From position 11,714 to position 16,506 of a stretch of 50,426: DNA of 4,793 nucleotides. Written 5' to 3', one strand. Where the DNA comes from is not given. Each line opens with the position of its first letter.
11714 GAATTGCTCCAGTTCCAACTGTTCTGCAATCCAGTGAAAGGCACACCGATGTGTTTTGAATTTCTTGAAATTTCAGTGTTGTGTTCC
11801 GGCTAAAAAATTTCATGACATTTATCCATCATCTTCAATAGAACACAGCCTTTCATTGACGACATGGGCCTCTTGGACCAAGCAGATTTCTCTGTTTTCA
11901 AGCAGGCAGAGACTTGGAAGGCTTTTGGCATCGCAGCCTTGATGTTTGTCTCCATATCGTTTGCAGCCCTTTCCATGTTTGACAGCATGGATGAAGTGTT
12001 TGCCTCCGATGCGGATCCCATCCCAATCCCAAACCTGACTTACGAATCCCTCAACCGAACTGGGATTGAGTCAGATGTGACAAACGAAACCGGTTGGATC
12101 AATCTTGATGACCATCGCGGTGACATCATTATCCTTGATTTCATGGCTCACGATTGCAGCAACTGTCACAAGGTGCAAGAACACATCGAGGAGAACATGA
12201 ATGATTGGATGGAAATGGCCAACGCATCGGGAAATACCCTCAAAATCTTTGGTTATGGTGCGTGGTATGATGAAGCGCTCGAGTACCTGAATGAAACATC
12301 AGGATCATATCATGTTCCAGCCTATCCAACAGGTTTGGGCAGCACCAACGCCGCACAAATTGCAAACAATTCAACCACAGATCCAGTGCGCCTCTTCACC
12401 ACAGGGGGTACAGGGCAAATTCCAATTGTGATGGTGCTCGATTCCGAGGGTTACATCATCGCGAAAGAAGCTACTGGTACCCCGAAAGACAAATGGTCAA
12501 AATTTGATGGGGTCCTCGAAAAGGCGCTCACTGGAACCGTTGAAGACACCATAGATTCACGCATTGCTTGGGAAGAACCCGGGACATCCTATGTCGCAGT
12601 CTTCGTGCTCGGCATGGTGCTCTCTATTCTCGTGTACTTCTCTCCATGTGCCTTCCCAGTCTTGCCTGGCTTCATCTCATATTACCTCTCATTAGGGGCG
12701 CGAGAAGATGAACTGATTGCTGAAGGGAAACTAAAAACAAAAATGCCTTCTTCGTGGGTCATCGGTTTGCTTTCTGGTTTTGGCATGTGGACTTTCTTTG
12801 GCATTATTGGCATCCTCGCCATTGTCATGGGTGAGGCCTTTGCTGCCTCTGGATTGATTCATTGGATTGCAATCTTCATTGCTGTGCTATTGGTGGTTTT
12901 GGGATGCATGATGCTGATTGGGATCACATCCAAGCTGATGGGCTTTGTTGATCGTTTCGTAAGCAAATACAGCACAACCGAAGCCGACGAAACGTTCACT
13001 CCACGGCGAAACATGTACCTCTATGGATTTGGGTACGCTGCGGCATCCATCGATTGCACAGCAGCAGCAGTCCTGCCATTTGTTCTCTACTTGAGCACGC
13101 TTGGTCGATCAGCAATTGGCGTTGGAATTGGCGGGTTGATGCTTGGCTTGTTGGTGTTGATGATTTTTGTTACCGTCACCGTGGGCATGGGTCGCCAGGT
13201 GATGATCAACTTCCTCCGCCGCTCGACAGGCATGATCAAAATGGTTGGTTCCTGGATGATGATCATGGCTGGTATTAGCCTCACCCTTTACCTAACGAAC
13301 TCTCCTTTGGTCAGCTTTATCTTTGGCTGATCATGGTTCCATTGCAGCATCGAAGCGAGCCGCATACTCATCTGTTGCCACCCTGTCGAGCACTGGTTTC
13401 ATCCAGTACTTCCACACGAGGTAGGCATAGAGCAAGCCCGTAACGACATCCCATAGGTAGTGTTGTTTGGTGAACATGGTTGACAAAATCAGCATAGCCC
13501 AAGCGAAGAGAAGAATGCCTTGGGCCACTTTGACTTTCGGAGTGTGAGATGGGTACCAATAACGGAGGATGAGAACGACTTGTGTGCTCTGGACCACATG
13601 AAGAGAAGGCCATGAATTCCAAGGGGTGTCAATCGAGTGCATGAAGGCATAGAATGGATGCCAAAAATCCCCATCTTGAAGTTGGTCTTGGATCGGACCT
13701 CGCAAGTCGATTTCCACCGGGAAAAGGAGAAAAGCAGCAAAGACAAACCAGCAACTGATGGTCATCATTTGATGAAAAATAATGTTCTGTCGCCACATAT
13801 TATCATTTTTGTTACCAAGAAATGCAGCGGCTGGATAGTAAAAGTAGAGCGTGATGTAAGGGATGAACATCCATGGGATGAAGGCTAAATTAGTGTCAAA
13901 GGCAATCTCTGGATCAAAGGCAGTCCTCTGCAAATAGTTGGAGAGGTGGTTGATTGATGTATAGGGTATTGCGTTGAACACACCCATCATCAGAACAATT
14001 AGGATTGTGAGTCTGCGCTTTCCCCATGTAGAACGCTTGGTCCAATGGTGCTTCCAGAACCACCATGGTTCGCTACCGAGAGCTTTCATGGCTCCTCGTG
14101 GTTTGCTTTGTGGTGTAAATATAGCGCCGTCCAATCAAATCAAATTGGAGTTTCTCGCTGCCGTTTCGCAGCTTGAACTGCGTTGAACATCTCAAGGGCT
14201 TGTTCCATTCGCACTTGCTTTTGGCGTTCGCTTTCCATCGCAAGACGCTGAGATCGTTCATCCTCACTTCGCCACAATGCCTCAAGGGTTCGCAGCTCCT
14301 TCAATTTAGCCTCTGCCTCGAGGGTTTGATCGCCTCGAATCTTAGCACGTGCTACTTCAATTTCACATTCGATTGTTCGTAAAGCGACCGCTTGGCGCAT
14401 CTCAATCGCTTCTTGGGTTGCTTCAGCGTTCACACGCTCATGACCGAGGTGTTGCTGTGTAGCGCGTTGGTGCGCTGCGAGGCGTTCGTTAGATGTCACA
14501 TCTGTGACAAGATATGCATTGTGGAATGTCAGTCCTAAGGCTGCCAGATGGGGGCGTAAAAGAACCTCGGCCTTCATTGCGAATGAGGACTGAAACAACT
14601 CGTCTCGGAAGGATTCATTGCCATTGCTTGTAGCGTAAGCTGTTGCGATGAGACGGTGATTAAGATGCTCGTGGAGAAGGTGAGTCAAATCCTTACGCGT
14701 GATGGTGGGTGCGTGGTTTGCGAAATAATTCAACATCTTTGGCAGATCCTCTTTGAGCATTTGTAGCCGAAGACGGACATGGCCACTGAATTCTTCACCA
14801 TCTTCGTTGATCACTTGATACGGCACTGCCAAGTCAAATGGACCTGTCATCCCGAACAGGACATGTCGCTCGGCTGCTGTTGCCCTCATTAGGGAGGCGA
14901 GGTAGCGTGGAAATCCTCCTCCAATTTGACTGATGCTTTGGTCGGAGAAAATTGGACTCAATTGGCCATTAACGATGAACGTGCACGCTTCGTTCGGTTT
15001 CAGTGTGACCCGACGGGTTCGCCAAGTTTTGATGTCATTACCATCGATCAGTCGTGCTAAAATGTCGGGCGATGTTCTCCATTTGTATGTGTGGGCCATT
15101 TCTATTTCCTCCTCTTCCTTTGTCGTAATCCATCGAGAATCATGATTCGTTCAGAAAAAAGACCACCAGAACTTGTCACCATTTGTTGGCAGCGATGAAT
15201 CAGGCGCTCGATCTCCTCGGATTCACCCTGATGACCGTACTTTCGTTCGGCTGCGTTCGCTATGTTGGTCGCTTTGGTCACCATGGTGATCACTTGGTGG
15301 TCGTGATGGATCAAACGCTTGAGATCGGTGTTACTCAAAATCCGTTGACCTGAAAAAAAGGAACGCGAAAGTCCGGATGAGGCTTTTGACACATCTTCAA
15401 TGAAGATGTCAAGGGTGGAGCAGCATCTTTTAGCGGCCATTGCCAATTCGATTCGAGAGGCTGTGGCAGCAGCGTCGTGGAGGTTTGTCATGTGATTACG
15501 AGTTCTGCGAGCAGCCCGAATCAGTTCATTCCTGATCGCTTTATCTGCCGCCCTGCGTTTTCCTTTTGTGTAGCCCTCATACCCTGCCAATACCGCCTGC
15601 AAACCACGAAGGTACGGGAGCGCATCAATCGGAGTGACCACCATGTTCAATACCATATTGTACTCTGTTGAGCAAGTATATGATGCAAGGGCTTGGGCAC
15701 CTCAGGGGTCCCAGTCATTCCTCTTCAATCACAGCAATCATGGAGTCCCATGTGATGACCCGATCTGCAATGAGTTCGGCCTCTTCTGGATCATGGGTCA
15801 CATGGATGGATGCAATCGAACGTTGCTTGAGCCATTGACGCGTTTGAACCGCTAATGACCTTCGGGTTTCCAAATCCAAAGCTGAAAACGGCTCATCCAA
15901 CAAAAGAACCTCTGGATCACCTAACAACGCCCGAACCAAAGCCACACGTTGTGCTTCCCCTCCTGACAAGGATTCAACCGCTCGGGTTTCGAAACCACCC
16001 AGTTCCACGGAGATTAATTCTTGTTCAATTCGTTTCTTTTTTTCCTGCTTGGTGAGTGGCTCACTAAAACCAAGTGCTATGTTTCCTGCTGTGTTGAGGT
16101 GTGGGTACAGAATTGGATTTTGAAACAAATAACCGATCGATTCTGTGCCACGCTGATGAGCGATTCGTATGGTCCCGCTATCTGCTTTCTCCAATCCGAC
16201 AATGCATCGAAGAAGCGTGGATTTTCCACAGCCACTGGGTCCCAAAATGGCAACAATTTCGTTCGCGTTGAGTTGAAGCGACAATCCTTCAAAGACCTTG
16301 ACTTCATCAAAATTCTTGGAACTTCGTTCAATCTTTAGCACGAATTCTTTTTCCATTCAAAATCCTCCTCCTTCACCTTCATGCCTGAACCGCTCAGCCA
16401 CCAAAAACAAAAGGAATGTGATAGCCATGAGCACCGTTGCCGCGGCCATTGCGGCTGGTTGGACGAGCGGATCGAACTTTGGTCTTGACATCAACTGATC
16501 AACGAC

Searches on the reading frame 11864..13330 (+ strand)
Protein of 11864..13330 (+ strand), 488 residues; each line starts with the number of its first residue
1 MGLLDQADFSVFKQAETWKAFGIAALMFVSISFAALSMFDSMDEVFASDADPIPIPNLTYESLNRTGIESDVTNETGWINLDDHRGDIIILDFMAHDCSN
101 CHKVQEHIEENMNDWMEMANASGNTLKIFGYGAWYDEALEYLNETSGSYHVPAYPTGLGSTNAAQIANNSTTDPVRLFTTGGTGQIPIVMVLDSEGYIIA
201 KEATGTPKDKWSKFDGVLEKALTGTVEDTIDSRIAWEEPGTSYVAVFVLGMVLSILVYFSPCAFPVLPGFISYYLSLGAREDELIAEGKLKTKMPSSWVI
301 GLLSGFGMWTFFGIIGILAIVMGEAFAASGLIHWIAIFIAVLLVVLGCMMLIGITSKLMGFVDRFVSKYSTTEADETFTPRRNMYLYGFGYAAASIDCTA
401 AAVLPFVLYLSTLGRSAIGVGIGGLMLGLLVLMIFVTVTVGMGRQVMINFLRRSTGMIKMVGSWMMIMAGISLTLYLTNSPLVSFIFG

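Call 87: search_protein_families(library=pfam, proteins=[window:11864-13330:+], max_evalue=0.001)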
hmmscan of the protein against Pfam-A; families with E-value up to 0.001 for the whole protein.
window:11864-13330:+ (488 aa): 1 family
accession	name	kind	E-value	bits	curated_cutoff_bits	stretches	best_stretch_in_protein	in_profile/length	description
PF02683.22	DsbD_TM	-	0.00016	21.5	27.1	1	247-466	5-197/219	Cytochrome C biogenesis protein transmembrane domain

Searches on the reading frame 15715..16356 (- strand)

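Call 87: search_protein_families(library=pfam, proteins=[window:15715-16356:-], max_evalue=0.001)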
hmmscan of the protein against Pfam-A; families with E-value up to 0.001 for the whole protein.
window:15715-16356:- (213 aa): 7 families
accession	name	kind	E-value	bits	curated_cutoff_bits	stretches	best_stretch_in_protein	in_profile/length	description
PF00005.33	ABC_tran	-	2e-33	116.3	25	1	23-157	2-136/137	ABC transporter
PF13304.12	AAA_21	-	3e-08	34.5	27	0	34-63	1-26/304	AAA domain, putative AbiEii toxin, Type IV TA system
PF03193.22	RsgA_GTPase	-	1.2e-05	25.7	30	1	22-71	97-145/174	RsgA GTPase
PF13476.12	AAA_23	-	9.4e-05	23.6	27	1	20-52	8-39/201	AAA domain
PF01637.24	ATPase_2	-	0.00032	21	33.2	1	27-59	15-47/225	ATPase domain predominantly from Archaea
PF20703.3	nSTAND1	-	0.00059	20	27.1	1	23-51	24-52/379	Novel STAND NTPase 1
PF02463.25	SMC_N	-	0.00072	19.5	40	0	20-52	11-44/220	RecF/RecN/SMC N terminal domain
